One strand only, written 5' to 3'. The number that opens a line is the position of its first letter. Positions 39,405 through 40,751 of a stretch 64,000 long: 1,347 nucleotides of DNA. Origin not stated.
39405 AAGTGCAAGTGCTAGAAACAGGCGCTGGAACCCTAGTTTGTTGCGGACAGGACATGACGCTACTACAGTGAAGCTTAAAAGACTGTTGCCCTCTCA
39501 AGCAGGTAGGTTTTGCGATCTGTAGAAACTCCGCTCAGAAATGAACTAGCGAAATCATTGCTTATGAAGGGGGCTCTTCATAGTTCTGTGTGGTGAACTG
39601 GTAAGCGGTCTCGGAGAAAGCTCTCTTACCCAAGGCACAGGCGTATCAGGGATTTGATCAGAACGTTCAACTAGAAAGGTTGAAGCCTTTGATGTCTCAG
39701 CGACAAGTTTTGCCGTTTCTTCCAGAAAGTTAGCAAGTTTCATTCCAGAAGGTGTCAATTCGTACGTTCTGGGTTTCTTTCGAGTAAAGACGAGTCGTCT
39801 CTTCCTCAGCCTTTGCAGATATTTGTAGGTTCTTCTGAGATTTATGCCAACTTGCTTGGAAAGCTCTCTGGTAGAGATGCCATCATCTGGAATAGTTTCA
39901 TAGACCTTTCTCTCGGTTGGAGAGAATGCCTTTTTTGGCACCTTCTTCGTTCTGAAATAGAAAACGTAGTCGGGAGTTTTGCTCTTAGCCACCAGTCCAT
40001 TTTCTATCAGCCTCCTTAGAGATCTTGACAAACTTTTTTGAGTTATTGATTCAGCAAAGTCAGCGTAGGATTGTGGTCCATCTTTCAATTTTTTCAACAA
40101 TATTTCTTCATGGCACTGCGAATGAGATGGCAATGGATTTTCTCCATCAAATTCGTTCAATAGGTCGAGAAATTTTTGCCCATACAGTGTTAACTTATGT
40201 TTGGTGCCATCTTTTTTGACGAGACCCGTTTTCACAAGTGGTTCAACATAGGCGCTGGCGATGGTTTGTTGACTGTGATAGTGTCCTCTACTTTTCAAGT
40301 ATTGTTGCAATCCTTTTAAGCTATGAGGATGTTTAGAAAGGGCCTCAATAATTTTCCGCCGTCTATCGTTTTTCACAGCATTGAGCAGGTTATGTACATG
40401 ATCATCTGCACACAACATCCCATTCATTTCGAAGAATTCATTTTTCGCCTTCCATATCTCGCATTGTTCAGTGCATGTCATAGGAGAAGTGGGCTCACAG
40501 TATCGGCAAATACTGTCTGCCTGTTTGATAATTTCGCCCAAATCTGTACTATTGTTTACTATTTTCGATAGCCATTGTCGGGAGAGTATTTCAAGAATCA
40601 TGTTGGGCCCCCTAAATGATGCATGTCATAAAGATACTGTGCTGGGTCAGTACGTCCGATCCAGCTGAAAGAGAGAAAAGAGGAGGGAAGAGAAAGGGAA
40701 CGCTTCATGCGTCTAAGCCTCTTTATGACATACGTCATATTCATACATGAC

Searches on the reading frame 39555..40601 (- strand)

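Call 106: search_protein_families(library=pfam, proteins=[window:39555-40601:-], max_evalue=0.01)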
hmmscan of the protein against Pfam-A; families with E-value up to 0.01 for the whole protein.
window:39555-40601:- (348 aa): 14 families
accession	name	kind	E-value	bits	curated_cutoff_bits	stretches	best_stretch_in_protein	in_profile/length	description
PF14947.12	HTH_45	-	5.3e-13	49.2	25.5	2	242-298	20-74/77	Winged helix-turn-helix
PF25213.1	HVO_A0261_N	-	8.2e-11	42.1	35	1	227-298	10-79/86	HVO_A0261 N-terminal domain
PF13412.12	HTH_24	-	3.8e-08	33.2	21.9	1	239-268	15-44/48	Winged helix-turn-helix DNA-binding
PF01978.25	TrmB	-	7.1e-08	32.6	25.6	1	226-282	6-64/68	Sugar-specific transcriptional regulator TrmB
PF01022.26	HTH_5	-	8.7e-06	26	22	0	169-206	8-47/47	Bacterial regulatory protein, arsR family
PF01638.23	HxlR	-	1.5e-05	25.2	20.8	1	167-210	9-55/91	HxlR-like helix-turn-helix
PF13463.12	HTH_27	-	2.4e-05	25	22.2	0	187-210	31-54/68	Winged helix DNA-binding domain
PF12840.13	HTH_20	-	5.3e-05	23.5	27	0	172-205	13-49/51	Helix-turn-helix domain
PF25212.1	HVO_A0114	-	0.00075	19.7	27.6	0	211-278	5-73/84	HVO_A0114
PF21476.4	PF0610-like_N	-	0.0017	19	33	0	80-103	2-25/50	PF0610-like, N-terminal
PF05158.18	RNA_pol_Rpc34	-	0.0023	17.8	28.4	0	183-275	36-134/332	RNA polymerase Rpc34 subunit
PF12802.13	MarR_2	-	0.0037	17.8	27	0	186-210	32-56/61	MarR family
PF21136.3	MUS81-like_WH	-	0.004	17.9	27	0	257-291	50-84/86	Crossover junction endonuclease MUS81-like, winged helix domain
PF13730.12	HTH_36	-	0.0094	16.2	25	0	240-270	21-54/55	Helix-turn-helix domain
